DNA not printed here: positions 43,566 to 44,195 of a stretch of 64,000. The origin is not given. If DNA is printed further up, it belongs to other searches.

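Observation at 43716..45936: AT-rich islet encoding an XRE regulator divergent from a GmrSD-type (DUF262/DUF1524) type IV restriction enzyme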

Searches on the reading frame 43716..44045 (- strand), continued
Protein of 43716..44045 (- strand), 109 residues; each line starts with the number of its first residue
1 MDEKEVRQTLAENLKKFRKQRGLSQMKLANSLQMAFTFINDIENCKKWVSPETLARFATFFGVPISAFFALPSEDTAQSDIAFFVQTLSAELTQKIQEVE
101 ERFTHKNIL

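Call 75: search_protein_families(library=padloc, proteins=[L175:3355-4890:-, L176:3382-4440:-, L176:2992-3369:-, L183:3302-3727:-, L183:2890-3309:-, L184:3303-3866:-, L187:2403-2915:-, L187:855-2390:-, L189:3869-4774:-, L176:4722-4892:-], max_evalue=0.001)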
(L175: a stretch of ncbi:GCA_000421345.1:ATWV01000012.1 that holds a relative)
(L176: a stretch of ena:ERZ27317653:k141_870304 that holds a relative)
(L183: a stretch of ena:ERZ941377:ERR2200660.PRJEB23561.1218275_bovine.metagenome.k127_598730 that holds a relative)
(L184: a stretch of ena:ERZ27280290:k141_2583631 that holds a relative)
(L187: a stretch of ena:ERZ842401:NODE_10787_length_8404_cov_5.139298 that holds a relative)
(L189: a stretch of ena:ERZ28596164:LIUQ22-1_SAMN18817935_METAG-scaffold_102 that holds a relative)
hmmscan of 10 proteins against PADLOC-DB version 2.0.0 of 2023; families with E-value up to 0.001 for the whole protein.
L175:3355-4890:- (511 aa): 0 families

L176:3382-4440:- (352 aa): 0 families

L176:2992-3369:- (125 aa): 0 families

L183:3302-3727:- (141 aa): 0 families

L183:2890-3309:- (139 aa): 0 families

L184:3303-3866:- (187 aa): 0 families

L187:2403-2915:- (170 aa): 0 families

L187:855-2390:- (511 aa): 0 families

L189:3869-4774:- (301 aa): 1 family
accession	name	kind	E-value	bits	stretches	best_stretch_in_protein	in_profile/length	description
PDLC03833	BnzA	-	9.5e-25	85.3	1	1-103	2-107/544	-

L176:4722-4892:- (56 aa): 0 families
